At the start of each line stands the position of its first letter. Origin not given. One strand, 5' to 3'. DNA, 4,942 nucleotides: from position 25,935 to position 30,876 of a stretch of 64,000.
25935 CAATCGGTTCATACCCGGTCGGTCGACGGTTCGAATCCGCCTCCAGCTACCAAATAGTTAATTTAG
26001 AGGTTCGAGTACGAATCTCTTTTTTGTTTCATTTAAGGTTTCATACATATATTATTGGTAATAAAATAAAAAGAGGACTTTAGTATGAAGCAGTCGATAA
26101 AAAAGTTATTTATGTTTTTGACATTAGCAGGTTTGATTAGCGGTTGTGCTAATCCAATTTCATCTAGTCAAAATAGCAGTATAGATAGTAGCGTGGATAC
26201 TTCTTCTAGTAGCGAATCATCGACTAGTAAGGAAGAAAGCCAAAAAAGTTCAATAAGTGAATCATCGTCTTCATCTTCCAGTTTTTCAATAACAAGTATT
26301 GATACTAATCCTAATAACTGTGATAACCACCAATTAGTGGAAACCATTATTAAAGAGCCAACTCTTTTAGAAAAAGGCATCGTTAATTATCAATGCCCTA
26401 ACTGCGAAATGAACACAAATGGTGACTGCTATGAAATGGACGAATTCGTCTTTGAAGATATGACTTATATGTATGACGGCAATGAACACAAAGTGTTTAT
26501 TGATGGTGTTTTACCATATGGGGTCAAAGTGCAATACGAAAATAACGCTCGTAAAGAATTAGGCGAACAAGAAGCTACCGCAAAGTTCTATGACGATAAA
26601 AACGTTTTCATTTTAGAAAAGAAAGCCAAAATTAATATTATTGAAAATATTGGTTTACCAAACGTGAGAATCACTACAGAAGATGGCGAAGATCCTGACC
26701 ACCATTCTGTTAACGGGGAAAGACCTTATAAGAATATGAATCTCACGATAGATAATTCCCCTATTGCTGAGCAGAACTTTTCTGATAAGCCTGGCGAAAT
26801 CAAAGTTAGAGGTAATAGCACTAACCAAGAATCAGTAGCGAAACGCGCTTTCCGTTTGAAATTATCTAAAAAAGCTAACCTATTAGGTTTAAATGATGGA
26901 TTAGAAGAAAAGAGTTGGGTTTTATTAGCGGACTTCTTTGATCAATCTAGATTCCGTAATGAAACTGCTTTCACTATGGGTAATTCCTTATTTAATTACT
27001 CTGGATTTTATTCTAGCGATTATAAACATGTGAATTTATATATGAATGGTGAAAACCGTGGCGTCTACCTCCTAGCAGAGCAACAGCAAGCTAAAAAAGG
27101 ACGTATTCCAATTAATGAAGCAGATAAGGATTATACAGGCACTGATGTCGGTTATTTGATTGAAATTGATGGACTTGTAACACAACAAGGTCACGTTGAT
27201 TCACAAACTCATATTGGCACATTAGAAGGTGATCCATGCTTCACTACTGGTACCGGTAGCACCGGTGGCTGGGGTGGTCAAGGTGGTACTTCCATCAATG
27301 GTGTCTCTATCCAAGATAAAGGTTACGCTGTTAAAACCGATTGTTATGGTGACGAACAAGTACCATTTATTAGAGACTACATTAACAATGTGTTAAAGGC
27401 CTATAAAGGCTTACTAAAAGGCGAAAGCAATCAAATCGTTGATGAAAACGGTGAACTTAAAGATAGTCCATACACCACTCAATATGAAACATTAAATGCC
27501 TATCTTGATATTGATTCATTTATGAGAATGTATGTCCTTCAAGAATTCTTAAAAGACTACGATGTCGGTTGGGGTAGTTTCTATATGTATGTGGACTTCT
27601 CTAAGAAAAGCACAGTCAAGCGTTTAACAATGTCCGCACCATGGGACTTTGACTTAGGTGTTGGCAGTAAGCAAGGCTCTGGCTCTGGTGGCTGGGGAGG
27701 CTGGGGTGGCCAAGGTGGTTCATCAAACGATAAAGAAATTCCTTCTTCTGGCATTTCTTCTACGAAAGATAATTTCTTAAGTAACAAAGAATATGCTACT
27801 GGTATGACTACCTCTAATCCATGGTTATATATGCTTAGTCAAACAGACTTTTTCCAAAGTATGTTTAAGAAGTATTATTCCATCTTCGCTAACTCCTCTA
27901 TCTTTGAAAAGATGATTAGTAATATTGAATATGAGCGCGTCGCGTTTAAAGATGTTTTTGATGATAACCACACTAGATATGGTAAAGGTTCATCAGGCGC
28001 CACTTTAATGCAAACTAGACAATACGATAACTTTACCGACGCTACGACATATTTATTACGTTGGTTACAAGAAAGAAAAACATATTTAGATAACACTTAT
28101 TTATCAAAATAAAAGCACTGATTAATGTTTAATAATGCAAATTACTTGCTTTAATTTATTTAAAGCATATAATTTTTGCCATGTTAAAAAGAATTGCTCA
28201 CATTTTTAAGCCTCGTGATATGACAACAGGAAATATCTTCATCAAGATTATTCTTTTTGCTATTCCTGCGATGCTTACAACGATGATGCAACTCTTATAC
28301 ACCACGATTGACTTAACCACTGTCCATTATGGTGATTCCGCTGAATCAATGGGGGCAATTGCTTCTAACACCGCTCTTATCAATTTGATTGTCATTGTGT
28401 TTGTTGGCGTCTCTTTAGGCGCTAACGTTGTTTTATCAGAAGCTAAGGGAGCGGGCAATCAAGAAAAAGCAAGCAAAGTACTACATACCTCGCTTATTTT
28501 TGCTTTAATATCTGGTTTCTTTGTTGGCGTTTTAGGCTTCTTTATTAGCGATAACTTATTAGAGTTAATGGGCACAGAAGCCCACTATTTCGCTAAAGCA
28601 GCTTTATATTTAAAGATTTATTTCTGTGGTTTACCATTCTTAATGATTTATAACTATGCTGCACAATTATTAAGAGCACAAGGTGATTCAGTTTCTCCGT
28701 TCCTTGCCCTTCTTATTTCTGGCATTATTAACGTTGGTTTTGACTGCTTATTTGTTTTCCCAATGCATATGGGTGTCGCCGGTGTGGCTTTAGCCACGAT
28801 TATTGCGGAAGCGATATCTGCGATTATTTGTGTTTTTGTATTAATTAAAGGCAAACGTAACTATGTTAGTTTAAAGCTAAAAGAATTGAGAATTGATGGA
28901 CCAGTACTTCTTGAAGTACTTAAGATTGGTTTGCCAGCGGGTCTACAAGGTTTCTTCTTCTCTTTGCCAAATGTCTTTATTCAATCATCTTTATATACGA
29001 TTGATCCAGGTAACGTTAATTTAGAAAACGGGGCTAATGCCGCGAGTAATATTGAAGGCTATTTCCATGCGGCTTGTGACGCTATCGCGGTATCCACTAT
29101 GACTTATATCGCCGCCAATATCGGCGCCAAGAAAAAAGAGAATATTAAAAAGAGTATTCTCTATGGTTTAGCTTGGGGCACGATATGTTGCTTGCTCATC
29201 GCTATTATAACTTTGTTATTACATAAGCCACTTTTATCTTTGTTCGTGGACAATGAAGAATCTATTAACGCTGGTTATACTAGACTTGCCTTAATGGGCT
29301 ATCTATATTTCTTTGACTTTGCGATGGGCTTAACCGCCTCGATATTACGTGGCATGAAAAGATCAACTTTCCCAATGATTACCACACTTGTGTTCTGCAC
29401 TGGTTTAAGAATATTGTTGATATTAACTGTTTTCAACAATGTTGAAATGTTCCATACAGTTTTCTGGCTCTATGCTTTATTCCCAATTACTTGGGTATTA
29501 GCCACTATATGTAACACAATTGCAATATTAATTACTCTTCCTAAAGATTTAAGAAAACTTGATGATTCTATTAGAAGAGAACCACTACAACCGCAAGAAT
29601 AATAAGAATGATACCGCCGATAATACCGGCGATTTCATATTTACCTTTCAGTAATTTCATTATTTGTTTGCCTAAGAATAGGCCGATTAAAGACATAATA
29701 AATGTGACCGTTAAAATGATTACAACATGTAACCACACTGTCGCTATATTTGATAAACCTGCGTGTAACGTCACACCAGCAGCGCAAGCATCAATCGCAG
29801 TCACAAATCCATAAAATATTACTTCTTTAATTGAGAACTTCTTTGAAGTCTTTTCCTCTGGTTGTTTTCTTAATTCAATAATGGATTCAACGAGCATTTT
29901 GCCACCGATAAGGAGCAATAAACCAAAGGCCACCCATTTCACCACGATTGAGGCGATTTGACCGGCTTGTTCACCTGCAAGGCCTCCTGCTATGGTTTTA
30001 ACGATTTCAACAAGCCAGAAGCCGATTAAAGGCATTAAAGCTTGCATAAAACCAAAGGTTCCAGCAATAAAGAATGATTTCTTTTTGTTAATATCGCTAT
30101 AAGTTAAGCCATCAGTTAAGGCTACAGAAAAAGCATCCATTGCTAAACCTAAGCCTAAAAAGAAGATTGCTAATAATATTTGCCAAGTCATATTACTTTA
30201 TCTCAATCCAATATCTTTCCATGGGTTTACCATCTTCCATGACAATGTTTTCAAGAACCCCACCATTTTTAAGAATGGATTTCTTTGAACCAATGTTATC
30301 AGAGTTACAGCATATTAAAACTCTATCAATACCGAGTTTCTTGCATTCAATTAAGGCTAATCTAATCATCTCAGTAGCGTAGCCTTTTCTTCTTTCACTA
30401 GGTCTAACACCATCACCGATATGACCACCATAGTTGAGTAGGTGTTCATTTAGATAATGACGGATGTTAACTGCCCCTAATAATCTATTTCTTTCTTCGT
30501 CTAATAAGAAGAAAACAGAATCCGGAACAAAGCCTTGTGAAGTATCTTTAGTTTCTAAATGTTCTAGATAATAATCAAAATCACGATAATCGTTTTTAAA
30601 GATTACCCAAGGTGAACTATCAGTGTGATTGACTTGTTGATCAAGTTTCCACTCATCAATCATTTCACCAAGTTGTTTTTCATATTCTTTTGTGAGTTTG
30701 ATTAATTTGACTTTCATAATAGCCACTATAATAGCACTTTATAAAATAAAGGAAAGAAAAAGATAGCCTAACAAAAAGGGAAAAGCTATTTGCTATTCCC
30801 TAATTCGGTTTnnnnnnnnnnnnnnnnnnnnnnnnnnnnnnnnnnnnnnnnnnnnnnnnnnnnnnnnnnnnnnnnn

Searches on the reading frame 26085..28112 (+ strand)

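Call 58: search_protein_families(library=pfam, proteins=[window:26085-28112:+], max_evalue=0.001)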
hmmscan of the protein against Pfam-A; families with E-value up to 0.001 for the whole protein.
window:26085-28112:+ (675 aa): 1 family
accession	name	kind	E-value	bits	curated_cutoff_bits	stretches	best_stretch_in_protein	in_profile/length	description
PF08757.17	CotH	-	3.7e-31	109.3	23.8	2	239-362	1-109/322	CotH kinase protein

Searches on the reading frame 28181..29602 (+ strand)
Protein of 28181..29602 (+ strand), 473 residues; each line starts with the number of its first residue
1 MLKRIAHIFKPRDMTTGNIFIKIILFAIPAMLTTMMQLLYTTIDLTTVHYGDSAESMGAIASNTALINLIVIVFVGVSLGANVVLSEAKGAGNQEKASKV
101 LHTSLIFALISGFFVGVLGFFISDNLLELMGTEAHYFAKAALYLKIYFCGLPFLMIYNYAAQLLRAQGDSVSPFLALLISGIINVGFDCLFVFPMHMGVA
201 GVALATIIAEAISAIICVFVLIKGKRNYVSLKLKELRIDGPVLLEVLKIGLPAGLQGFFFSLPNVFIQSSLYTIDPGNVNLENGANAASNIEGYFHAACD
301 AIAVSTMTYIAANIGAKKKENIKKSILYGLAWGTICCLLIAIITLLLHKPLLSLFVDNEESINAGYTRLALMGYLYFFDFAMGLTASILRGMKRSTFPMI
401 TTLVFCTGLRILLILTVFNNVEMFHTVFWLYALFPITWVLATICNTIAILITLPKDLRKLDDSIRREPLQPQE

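Call 58: search_protein_families(library=pfam, proteins=[window:28181-29602:+], max_evalue=0.001)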
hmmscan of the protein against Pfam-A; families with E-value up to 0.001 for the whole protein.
window:28181-29602:+ (473 aa): 2 families
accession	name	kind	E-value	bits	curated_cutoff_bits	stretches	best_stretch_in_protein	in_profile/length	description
PF01554.23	MatE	-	6.9e-41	140.1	24.9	2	29-188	1-159/161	MatE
PF03023.19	MurJ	-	1.6e-09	37.4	27.4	1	9-226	185-404/451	Lipid II flippase MurJ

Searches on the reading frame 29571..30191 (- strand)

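Call 92: search_protein_families(library=pfam, proteins=[window:29571-30191:-], max_evalue=0.001)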
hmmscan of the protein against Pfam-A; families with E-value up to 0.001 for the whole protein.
window:29571-30191:- (206 aa): 1 family
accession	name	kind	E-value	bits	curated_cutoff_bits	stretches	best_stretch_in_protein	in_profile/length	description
PF02659.21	Mntp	-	3.9e-26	92.1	24.4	1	60-202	16-150/152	Putative manganese efflux pump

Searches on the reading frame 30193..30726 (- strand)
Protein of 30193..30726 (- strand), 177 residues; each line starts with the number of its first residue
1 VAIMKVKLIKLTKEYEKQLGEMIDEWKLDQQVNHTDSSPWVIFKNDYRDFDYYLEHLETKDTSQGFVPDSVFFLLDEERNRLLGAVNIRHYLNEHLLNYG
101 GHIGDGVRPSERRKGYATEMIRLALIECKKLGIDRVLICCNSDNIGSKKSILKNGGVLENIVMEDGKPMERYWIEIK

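Call 92: search_protein_families(library=pfam, proteins=[window:30193-30726:-], max_evalue=0.001)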
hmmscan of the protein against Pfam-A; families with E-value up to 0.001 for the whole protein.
window:30193-30726:- (177 aa): 2 families
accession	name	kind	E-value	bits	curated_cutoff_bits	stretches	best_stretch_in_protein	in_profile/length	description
PF13302.13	Acetyltransf_3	-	7.4e-10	40.1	25.4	1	25-155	17-136/138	Acetyltransferase (GNAT) domain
PF00583.31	Acetyltransf_1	-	1.9e-08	35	20.7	1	52-148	13-108/116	Acetyltransferase (GNAT) family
